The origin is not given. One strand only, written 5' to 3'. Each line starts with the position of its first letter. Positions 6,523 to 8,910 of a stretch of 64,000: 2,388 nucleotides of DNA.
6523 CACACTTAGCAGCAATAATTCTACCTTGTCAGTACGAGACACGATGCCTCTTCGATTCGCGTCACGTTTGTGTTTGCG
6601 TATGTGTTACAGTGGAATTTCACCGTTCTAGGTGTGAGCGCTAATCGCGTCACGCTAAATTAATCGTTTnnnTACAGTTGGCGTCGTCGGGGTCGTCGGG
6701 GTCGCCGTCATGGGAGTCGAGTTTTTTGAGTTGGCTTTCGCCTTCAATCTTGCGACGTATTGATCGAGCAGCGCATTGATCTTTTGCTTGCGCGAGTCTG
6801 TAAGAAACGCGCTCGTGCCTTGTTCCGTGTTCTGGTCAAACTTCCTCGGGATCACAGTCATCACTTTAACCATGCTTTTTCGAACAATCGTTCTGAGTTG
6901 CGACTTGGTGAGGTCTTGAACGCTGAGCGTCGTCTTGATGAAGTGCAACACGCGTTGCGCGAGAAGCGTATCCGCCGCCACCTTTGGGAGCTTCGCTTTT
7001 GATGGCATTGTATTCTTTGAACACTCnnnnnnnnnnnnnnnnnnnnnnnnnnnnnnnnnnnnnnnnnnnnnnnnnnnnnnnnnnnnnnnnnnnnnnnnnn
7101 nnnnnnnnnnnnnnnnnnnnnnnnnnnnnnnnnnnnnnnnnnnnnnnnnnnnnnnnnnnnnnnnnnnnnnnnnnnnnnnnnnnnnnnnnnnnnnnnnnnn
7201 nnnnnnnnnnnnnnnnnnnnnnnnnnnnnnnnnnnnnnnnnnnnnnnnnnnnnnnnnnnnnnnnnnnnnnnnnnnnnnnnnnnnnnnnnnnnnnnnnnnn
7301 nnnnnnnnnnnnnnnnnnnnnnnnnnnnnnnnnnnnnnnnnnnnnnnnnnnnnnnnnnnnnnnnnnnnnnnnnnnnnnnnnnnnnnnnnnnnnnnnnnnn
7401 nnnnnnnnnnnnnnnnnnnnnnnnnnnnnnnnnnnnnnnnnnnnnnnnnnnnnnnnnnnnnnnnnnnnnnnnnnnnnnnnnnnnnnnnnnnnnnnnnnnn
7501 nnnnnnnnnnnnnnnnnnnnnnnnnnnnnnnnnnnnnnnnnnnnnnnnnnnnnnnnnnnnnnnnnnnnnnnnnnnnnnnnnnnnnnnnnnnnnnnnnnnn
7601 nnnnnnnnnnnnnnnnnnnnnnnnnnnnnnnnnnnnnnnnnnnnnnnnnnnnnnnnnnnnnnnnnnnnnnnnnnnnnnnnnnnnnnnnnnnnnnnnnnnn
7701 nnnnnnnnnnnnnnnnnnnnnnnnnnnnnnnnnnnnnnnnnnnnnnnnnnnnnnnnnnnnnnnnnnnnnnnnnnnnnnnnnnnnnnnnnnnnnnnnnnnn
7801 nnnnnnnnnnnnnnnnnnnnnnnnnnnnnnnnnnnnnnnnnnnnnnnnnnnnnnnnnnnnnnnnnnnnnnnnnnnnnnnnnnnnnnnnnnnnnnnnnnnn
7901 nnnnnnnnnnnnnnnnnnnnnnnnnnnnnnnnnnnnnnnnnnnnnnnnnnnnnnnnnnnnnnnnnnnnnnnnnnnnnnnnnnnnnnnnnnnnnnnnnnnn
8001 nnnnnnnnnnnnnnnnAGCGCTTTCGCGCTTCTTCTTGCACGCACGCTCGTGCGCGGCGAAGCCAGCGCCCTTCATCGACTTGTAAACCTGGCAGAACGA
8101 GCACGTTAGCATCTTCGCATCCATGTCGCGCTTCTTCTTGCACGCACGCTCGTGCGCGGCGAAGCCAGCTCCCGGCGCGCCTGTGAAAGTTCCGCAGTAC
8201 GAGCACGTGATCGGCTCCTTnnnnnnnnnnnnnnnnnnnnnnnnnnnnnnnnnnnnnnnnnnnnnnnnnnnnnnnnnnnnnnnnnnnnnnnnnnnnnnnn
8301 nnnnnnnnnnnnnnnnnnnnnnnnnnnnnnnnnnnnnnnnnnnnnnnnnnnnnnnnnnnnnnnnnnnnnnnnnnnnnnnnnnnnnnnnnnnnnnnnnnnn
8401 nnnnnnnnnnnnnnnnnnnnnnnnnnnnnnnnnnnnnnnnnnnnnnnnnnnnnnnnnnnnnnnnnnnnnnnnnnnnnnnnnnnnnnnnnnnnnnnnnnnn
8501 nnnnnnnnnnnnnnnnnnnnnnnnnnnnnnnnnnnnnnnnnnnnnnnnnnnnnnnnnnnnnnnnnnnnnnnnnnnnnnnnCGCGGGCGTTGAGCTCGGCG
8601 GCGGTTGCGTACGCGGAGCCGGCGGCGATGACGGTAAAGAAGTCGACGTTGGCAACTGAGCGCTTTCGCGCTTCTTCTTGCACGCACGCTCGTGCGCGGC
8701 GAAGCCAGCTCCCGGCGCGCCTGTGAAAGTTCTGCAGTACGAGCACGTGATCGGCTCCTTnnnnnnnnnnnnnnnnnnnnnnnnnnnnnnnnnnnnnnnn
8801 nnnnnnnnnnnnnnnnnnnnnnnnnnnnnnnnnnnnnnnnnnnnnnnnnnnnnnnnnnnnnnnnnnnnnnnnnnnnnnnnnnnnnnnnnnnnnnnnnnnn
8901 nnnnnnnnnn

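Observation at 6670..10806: Giant tandem-array C2HC zinc-finger gene built from near-identical 180-bp repeats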

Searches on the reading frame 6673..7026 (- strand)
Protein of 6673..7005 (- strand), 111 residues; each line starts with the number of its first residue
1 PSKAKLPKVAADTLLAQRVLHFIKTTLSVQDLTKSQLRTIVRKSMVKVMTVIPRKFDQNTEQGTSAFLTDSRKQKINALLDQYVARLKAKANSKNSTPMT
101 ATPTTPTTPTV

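Call 6: search_protein_families(library=pfam, proteins=[window:6673-7005:-], max_evalue=10)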
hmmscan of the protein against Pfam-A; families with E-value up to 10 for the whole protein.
seq(111 aa): 5 families
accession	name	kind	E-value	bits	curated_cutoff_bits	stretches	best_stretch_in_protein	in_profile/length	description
PF12766.13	Pyridox_oxase_2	-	0.0057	17.7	26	1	26-81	15-72/100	Pyridoxamine 5'-phosphate oxidase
PF25148.1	DUF7824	-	0.057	13.6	27.5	1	30-104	70-140/246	Domain of unknown function (DUF7824)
PF04322.17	DUF473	-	0.11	12.8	25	1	28-92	13-71/118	Protein of unknown function (DUF473)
PF12006.13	DUF3500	-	0.13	12.2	27.2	1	30-97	165-234/297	Protein of unknown function (DUF3500)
PF18796.6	LPD1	-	0.2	12.1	27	1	59-90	46-77/78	Large polyvalent protein-associated domain 1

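Call 32: find_homologous_proteins(query=window:6721-7026:-, max_evalue=10)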
Query seq(102 aa) (102 aa): 2 proteins with E <= 10 among 2 candidates.
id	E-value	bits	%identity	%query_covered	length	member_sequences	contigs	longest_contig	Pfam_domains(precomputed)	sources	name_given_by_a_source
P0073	4.8e-55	201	99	100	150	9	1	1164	-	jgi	jgi:arsenate reductase-like glutaredoxin family protein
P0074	1.1e-9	56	100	32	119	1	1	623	-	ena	-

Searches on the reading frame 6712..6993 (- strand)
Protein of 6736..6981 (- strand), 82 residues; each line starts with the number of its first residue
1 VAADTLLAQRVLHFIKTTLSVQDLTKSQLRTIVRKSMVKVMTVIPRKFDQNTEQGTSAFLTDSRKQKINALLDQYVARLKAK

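Call 34: search_protein_families(library=pfam, proteins=[window:6736-6981:-], max_evalue=10)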
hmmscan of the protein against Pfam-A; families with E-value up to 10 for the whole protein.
seq(82 aa): 2 families
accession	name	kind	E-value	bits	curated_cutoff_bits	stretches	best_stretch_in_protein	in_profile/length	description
PF12766.13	Pyridox_oxase_2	-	0.0028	18.7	26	1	17-72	14-71/100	Pyridoxamine 5'-phosphate oxidase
PF18796.6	LPD1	-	0.14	12.6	27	1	51-81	46-76/78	Large polyvalent protein-associated domain 1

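Call 41: search_solved_structures(query=A1, max_evalue=10, show_alignments=3)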
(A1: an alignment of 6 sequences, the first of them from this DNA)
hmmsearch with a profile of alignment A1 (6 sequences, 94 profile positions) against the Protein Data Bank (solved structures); distinct sequences matched with E-value up to 10: 1.
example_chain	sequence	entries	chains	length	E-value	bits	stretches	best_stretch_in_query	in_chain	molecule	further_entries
4axz_A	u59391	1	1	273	1.1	12.5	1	14-55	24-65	PUTATIVE ANTIGEN P35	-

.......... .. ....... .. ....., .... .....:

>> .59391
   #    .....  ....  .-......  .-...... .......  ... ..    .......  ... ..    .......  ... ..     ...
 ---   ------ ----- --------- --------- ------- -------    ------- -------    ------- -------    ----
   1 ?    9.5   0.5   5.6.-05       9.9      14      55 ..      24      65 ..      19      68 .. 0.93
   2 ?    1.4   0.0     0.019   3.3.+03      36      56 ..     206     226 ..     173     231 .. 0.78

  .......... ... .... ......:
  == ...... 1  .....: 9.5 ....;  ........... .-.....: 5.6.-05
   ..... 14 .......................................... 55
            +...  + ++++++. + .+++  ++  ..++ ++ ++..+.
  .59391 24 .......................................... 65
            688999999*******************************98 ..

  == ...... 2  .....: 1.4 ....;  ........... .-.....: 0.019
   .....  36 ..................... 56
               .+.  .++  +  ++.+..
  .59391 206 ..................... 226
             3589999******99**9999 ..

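Call 54: predict_structure(alignment_id=A1)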
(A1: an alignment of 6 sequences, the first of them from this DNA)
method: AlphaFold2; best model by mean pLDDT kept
length: 94 residues; sequences in the alignment: 6
mean_pLDDT: 83.0   pTM: 0.71
mean pLDDT of the five models: 83.0, 81.6, 80.2, 80.2, 79.0
residues with pLDDT >= 90: 36; 70-90: 43; 50-70: 8; < 50: 7
segments of 3 or more residues with pLDDT < 50: 1-4, 92-94
pLDDT, mean of each block of 10 residues (from residue 1): 60 91 86 89 88 89 92 92 74 47
secondary structure, 60 per line:
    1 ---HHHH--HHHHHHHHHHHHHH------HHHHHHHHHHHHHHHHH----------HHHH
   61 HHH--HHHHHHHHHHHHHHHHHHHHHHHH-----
elements in order: H4-7 H10-23 H30-46 H57-63 H66-89

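Call 57: fold_search(model_id=the predicted structure, library=pdb)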
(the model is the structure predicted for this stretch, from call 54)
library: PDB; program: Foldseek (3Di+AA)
matches with E <= 10: 113; with E <= 0.001: 0
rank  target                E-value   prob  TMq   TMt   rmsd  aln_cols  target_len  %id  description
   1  2ls7_MODEL_1_A        1.5e+00  0.11  0.24  0.25  13.3        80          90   16  High Definition Solution Structure of PED/PEA-15 Death Effector Domain (released 2012-08-08)
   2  8frl_A                1.6e+00  0.16  0.30  0.16   7.0        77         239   12  Acinetobacter baylyi LptB2FG bound to lipopolysaccharide and a macrocyclic peptide (released 2024-01-03)
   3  3cxb_A                1.7e+00  0.23  0.39  0.15   9.3       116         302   14  Crystal Structure of sifa and skip (released 2008-12-02)
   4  8b3z_A                2.4e+00  0.23  0.42  0.46   5.0        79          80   15  SigE N-terminal Domain (released 2023-08-23)
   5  5or5_MODEL_1_A        2.6e+00  0.54  0.54  0.54   4.6        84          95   13  NMR structure of the complex formed by an engineered region 2 of sigmaE in complex with GTAAAA (released 2018-06-27)
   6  9lie                  2.6e+00  0.10  0.32  0.22  11.5       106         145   12  Repetitive domain (RP) 2 structure of aciniform spidroin from Latrodectus hesperus (released 2025-10-01)
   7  8frl_B                2.7e+00  0.15  0.31  0.16   5.1        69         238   12  Acinetobacter baylyi LptB2FG bound to lipopolysaccharide and a macrocyclic peptide (released 2024-01-03)
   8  7o6v_C                3.0e+00  0.12  0.31  0.37   8.2        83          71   11  Crystal structure of the VEL1 VEL polymerising domain (R643A K645D I664D mutant) (released 2022-11-09)
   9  6hs3_B                3.0e+00  0.07  0.24  0.13   9.8        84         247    8  Crystal structure of an ABC transporter related protein from Burkholderia pseudomallei (released 2018-11-07)
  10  8b3z_F                3.4e+00  0.18  0.41  0.47   5.6        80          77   18  SigE N-terminal Domain (released 2023-08-23)
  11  2lch_MODEL_1_A        3.4e+00  0.08  0.28  0.25  13.6        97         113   16  Solution NMR Structure of a Protein With a Redesigned Hydrophobic Core, Northeast Structural Genomics Consorti (released 2011-05-25)
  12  1v43                  3.4e+00  0.06  0.25  0.09   8.6        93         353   12  Crystal Structure of ATPase subunit of ABC Sugar Transporter (released 2004-11-16)
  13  8j5q_D                3.6e+00  0.15  0.33  0.07   5.2        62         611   16  Cryo-EM structure of Mycobacterium tuberculosis OppABCD in the pre-translocation state (released 2024-04-03)
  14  8w50_D                3.6e+00  0.07  0.27  0.05  12.6        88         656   15  Crystal structure of DNA binding and cleavage core of human topoisomerase 2-alpha in a DNA binding-competent conformat (released 2024-07-24)
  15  4z45_B                3.8e+00  0.20  0.41  0.34   4.0        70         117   10  Structure of OBP3 from the currant-lettuce aphid Nasonovia ribisnigri (released 2016-04-13)
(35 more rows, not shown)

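Call 74: find_related_loci(query=A1, collection=metagenome_contigs, flank=5000)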
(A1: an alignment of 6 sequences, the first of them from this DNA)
Query A1 (94 aa) in metagenome_contigs; peptide patterns used: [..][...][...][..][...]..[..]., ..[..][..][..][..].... (x = any residue, [..] = any of these).
356 stretches matched a pattern; 20 encode a relative of the query (tblastn E <= 1e-3); 20 distinct loci.
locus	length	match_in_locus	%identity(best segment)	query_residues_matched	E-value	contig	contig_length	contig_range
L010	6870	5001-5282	100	1-94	7e-61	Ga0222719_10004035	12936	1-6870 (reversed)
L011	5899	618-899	100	1-94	9e-61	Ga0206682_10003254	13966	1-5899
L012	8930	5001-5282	100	1-94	2e-60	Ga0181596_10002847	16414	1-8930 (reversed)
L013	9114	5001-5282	100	1-94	2e-60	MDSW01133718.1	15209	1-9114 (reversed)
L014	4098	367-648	98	1-94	4e-59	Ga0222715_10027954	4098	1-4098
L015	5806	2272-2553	67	1-94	4e-40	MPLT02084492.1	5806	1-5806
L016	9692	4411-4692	67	1-94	5e-40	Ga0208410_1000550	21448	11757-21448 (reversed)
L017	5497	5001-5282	67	1-94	7e-40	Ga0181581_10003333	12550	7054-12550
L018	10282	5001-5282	67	1-94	7e-40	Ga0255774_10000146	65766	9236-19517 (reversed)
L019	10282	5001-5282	67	1-94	7e-40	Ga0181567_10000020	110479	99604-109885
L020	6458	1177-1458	67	1-94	7e-40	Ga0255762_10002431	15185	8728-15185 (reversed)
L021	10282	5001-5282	66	1-94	3e-39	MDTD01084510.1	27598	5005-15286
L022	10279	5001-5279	59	3-94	1e-34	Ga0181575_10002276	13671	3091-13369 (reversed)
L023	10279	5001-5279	59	3-94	1e-34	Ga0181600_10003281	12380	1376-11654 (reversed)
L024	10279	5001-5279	59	3-94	1e-34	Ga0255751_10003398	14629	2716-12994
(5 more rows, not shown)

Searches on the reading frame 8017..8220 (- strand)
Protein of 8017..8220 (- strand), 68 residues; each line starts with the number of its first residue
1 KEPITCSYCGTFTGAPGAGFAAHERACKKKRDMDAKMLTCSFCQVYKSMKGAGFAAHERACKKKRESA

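Call 53: find_homologous_proteins(query=A4, max_evalue=0.001)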
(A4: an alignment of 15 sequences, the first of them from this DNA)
Query A4 (15 sequences) (68 aa, profile of the alignment): 2 proteins with E <= 0.001 among 1148 candidates.
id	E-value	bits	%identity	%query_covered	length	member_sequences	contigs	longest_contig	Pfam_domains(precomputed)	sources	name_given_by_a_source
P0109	1.8e-6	46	33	22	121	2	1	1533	PF13894.13,PF26082.1,PF00096.33,PF12171.15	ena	-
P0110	2.3e-5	42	33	60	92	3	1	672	PF13894.13,PF13465.13,PF00096.33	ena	-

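Call 72: find_related_loci(query=window:8017-8220:-, collection=viral_contigs, flank=3000)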
Query seq(68 aa) (68 aa) in viral_contigs; peptide patterns used: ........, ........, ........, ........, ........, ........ (x = any residue, [..] = any of these).
24 stretches matched a pattern; 1 encode a relative of the query (tblastn E <= 1e-3); 1 distinct loci.
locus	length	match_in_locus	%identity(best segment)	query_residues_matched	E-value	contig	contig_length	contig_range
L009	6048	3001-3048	75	11-26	3e-5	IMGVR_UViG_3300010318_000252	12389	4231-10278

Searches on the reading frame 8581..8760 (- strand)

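Call 6: search_protein_families(library=pfam, proteins=[window:8581-8760:-], max_evalue=10)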
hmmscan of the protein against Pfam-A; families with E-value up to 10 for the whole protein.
seq(60 aa): 2 families
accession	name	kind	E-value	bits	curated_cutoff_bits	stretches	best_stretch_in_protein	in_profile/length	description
PF24333.1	DUF7501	-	0.0038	17.8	27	1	2-25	9-32/58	Family of unknown function (DUF7501)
PF16588.11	zf-C2H2_10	-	0.13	12.5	26.2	1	4-10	4-10/23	C2H2 zinc-finger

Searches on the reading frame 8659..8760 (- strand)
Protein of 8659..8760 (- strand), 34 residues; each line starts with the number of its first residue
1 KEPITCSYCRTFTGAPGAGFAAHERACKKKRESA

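Call 47: search_solved_structures(query=A3, max_evalue=10, show_alignments=4)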
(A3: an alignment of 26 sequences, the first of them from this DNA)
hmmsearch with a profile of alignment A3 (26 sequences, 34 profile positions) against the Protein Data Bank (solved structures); distinct sequences matched with E-value up to 10: 28.
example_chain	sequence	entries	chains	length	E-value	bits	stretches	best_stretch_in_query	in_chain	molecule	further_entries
2gqj_A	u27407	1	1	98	4.2e-05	26.6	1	2-26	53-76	Zinc finger protein KIAA1196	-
2m0d_A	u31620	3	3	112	7e-05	25.9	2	5-25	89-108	Zinc finger and BTB domain-containing protein 17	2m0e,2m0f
5k5i_A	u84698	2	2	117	0.0003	23.9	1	4-25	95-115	Transcriptional repressor CTCF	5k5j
2epc_A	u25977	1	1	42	0.00099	22.2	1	9-29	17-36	Zinc finger protein 32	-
5yeg_A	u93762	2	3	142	0.0074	19.4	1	4-25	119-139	Transcriptional repressor CTCF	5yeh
5yeg_B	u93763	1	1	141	0.0077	19.3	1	4-25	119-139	Transcriptional repressor CTCF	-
2lvr_A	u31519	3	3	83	0.017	18.3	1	5-25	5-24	Zinc finger and BTB domain-containing protein 17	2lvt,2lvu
4gzn_C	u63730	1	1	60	0.042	17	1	5-26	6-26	Zinc finger protein 57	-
2ep0_A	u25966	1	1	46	0.042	17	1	4-25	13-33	Zinc finger protein 28 homolog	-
2yu5_A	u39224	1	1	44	0.047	16.8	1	2-25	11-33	Zinc finger protein 473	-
4m9v_C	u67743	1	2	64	0.049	16.8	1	5-26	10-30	Zinc finger protein 57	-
5k5l_E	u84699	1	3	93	0.05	16.7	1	4-25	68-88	Transcriptional repressor CTCF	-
2epu_A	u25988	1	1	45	0.061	16.5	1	2-25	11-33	Zinc finger protein 32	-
5yel_A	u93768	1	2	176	0.067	16.3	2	4-25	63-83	Transcriptional repressor CTCF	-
5yef_A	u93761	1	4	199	0.11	15.7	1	4-25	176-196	Transcriptional repressor CTCF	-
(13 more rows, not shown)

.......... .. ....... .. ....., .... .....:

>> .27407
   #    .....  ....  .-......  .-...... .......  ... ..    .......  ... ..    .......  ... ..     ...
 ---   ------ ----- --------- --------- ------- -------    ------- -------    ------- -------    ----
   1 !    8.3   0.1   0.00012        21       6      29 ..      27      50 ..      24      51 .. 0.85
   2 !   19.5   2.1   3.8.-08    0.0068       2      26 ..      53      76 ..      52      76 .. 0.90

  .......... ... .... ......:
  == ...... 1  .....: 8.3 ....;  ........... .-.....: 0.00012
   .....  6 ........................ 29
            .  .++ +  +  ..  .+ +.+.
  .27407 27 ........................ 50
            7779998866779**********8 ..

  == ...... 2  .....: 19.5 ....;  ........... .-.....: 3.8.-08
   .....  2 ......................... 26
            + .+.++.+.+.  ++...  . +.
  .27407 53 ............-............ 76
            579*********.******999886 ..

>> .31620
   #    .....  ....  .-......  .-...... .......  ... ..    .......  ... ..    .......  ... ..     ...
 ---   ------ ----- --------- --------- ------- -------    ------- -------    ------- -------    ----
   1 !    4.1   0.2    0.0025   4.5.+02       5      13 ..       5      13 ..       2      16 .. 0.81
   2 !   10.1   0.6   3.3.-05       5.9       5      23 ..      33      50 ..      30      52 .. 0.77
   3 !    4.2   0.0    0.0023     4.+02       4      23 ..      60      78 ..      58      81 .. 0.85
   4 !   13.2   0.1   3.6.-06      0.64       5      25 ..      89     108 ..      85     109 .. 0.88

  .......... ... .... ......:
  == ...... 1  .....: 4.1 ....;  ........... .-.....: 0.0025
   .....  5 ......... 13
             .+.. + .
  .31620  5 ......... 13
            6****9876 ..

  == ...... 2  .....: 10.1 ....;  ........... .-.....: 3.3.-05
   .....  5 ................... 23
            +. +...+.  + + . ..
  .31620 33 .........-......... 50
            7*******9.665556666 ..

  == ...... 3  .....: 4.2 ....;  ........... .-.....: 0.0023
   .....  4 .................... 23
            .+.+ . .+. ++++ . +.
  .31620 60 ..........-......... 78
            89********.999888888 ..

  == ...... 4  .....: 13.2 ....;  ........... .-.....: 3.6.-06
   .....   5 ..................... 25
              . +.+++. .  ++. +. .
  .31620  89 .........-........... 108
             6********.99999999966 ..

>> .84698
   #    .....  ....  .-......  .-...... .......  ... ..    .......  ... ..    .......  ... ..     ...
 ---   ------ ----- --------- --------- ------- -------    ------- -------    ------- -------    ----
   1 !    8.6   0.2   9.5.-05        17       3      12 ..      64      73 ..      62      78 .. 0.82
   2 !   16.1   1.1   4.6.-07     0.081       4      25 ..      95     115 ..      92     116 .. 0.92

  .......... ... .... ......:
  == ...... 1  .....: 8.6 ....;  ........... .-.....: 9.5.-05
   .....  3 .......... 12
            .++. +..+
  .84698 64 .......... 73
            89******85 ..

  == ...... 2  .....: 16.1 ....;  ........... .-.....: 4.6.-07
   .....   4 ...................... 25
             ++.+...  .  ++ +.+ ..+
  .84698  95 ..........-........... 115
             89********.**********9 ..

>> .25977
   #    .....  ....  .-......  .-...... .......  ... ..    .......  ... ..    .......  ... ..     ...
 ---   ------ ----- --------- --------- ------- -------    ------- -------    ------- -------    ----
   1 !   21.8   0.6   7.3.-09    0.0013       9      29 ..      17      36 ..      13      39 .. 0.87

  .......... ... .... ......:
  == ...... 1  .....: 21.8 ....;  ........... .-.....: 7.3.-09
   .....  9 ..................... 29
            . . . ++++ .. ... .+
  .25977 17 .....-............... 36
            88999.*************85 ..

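Call 56: predict_structure(alignment_id=A3)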
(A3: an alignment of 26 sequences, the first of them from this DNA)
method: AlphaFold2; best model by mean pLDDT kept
length: 34 residues; sequences in the alignment: 26
mean_pLDDT: 89.0   pTM: 0.53
mean pLDDT of the five models: 89.0, 87.1, 86.4, 86.3, 85.5
residues with pLDDT >= 90: 17; 70-90: 16; 50-70: 1; < 50: 0
segments of 3 or more residues with pLDDT < 50: none
pLDDT, mean of each block of 10 residues (from residue 1): 87 89 93 84
secondary structure, 60 per line:
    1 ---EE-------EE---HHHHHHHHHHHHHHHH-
elements in order: H18-33

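Call 59: fold_search(model_id=the predicted structure, library=pdb)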
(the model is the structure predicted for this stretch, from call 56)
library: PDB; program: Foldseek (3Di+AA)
matches with E <= 10: 6; with E <= 0.001: 0
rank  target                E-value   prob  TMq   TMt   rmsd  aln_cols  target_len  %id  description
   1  2vy4_MODEL_1_A        1.9e+00  0.30  0.53  0.50   2.4        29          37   24  U11-48K CHHC ZN-FINGER DOMAIN (released 2009-02-17)
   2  6x46_MODEL_1_A        3.8e+00  0.30  0.63  0.31   1.5        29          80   21  NMR solution structure of Asterix/Gtsf1 from mouse (CHHC zinc finger domains) (released 2021-03-03)
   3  8y6o_Y                5.5e+00  0.21  0.67  0.12   1.8        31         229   22  Cryo-EM Structure of the human minor pre-B complex (pre-precatalytic spliceosome) U11 and tri-snRNP part (released 2024-03-20)
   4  3oxg                  9.1e+00  0.06  0.41  0.05   3.9        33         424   27  human lysine methyltransferase Smyd3 in complex with AdoHcy (Form III) (released 2011-02-23)
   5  3qwp                  9.8e+00  0.05  0.42  0.06   3.6        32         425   28  Crystal structure of SET and MYND domain containing 3; Zinc finger MYND domain-containing protein 1 (released 2011-04-06)
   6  2n95_MODEL_1_A        9.8e+00  0.02  0.30  0.22   4.0        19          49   26  NMR structure of yeast Hit1 protein zinc finger (released 2016-05-11)
